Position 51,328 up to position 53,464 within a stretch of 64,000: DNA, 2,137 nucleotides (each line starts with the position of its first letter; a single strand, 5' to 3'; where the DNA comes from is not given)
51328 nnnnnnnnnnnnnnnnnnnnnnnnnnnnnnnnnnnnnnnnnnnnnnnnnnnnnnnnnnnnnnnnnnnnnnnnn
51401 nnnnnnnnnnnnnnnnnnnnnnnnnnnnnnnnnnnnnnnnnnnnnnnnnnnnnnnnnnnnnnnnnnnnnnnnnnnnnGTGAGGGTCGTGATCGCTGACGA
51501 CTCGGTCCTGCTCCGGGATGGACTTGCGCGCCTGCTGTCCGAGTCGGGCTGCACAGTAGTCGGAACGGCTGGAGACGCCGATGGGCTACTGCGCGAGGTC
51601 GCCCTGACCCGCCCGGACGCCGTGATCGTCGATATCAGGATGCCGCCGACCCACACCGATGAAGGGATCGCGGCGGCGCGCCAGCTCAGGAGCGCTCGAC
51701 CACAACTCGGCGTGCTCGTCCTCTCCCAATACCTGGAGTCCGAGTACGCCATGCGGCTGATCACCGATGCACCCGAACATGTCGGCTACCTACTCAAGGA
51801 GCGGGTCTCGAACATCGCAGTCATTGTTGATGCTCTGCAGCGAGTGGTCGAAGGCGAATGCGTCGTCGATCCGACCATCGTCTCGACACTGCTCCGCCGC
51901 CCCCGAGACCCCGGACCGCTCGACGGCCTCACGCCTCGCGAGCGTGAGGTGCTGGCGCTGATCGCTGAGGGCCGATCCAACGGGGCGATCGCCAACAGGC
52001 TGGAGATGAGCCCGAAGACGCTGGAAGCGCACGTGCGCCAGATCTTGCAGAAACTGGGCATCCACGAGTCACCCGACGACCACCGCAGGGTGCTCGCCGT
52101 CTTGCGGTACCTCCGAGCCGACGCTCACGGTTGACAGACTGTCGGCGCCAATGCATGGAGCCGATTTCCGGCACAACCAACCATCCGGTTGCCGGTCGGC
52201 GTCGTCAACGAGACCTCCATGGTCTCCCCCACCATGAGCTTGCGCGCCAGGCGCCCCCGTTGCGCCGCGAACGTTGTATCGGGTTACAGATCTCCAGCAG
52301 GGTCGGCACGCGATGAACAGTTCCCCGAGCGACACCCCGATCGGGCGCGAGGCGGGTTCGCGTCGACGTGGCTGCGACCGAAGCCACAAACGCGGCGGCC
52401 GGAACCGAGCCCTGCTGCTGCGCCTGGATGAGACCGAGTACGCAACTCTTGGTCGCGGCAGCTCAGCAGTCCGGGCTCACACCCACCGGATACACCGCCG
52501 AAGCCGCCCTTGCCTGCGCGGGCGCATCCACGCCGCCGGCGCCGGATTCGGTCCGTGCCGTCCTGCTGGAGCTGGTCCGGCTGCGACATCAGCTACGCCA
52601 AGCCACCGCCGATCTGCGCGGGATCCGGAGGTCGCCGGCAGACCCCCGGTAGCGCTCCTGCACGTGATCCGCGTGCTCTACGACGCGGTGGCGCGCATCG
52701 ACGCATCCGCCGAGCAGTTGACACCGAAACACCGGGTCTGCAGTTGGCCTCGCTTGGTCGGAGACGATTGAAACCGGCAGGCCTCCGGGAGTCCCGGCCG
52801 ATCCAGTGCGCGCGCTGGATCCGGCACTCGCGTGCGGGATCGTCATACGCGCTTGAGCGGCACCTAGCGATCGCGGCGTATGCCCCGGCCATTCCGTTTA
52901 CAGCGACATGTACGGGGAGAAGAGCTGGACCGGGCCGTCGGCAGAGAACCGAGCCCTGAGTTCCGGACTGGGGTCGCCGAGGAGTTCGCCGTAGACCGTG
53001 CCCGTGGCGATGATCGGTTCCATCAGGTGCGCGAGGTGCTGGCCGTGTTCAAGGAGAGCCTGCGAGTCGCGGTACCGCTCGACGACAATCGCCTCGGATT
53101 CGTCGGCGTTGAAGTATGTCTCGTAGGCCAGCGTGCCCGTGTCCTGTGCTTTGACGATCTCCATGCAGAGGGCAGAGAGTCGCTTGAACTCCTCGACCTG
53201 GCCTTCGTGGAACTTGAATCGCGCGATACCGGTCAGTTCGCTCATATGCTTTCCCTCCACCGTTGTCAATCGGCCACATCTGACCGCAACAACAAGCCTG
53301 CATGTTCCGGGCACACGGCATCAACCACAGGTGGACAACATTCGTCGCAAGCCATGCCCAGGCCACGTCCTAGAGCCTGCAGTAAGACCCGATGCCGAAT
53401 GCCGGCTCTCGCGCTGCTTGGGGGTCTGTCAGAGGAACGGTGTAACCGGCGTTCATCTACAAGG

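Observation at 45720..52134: Two paralogous histidine kinases with reciprocal defects: predicted split, obligately heteromeric kinase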

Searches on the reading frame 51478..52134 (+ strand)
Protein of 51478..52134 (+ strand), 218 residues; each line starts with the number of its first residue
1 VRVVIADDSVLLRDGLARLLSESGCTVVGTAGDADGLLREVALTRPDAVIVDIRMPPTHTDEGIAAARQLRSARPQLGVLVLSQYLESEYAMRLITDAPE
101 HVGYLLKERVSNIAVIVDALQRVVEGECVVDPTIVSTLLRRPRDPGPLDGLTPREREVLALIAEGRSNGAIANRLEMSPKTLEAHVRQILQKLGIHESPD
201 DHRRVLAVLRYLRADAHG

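Call 3: search_protein_families(library=pfam, proteins=[window:51478-52134:+], max_evalue=1)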
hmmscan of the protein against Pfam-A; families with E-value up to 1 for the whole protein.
window:51478-52134:+ (218 aa): 13 families
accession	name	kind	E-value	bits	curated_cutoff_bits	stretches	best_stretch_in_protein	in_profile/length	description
PF00196.25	GerE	-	5.6e-16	58.4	23.5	1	150-198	2-50/57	Bacterial regulatory proteins, luxR family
PF00072.30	Response_reg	-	1.3e-15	58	30.2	1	3-108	1-100/111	Response regulator receiver domain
PF08281.18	Sigma70_r4_2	-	3.2e-06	27.1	25.7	1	148-193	8-54/54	Sigma-70, region 4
PF13936.12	HTH_38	-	0.00039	20.5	27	1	151-187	5-42/44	Helix-turn-helix domain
PF04545.22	Sigma70_r4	-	0.0082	16.1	24.1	1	148-193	2-48/50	Sigma-70, region 4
PF12840.13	HTH_20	-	0.019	15.3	27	1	156-188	7-41/51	Helix-turn-helix domain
PF04967.18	HTH_10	-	0.025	14.8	23.1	1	169-193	27-51/53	HTH DNA binding domain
PF13556.12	HTH_30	-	0.026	14.8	27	1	160-207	7-52/59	PucR C-terminal helix-turn-helix domain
PF13551.12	HTH_29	-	0.028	15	28.1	1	157-182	3-29/64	Winged helix-turn helix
PF13518.12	HTH_28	-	0.031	14.8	25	1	157-190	4-37/52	Helix-turn-helix domain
PF13700.11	DUF4158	-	0.054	13.8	27.4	1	157-207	70-121/165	Domain of unknown function (DUF4158)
PF13412.12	HTH_24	-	0.067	13.2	21.9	1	155-187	5-39/48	Winged helix-turn-helix DNA-binding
PF14493.12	HTH_40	-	0.21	12.3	27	1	156-192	3-39/89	Helix-turn-helix domain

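Call 28: search_protein_families(library=ncbifam, proteins=[window:51478-52134:+], max_evalue=0.01)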
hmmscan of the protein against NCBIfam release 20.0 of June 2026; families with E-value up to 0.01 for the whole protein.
window:51478-52134:+ (218 aa): 53 families (the best 25 are shown)
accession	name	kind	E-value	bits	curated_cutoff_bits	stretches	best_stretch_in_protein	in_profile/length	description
NF047785.1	respo_reg_MadR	equivalog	7.7e-32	110.3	300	1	1-197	1-195/209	MadR family response regulator transcription factor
NF052445.1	RespRegMctR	equivalog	2.5e-30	105.5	300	1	2-199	3-193/205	two-component system response regulator MctR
NF011896.0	PRK15369.1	equivalog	4.1e-26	91.9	242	1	2-198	5-197/211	two component system response regulator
NF007935.0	PRK10651.1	equivalog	4e-23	81.7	250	1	2-196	8-201/216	two-component system response regulator NarL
NF007018.1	PRK09483.1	equivalog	1.8e-17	63.7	280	1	2-197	3-195/217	UvrY/SirA/GacA family response regulator transcription factor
NF007708.0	PRK10403.1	equivalog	5.6e-17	61.9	343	1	2-196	8-199/215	nitrate/nitrite response regulator protein NarP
NF006900.1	PRK09390.1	equivalog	1.3e-14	54.2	255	1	3-197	7-189/203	response regulator FixJ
NF007685.0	PRK10360.1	equivalog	1.7e-13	50.9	258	1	2-205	3-192/196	response regulator transcription factor UhpA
NF041830.1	RR_TF_ErdR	exception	2.3e-12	47.1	390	1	3-196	4-196/213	response regulator transcription factor ErdR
NF008098.0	PRK10840.1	equivalog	3e-12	46.5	235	1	1-197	4-197/216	response regulator transcription factor RcsB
NF003420.0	PRK04841.1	equivalog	6.2e-12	44.4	537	1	128-197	814-885/903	HTH-type transcriptional regulator MalT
NF007403.0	PRK09935.1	equivalog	1.2e-11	44.7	271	1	3-197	6-196/210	fimbria biosynthesis transcriptional regulator FimZ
NF040749.1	tetrathio_RR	equivalog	1.4e-11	44.5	290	1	5-195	4-178/191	tetrathionate respiration response regulator TtrR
NF007419.0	PRK09958.1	equivalog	1.6e-11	44.2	251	1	1-195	1-188/204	acid-sensing system DNA-binding response regulator EvgA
TIGR01818.1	ntrC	equivalog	3.6e-10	39.2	558.6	1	3-90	1-84/463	nitrogen regulation protein NR(I)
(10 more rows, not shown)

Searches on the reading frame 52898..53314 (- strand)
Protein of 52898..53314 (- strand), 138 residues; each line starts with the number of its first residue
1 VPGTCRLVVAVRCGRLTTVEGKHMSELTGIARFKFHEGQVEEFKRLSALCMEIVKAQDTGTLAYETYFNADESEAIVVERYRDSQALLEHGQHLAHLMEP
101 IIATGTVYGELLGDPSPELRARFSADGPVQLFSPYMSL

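Call 69: search_protein_families(library=pfam, proteins=[window:52898-53314:-], max_evalue=0.001)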
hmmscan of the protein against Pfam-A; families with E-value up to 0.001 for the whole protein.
window:52898-53314:- (138 aa): 1 family
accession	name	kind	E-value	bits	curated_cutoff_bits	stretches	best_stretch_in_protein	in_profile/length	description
PF03992.22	ABM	-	2.5e-07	31.2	23.1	1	30-95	5-71/78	Antibiotic biosynthesis monooxygenase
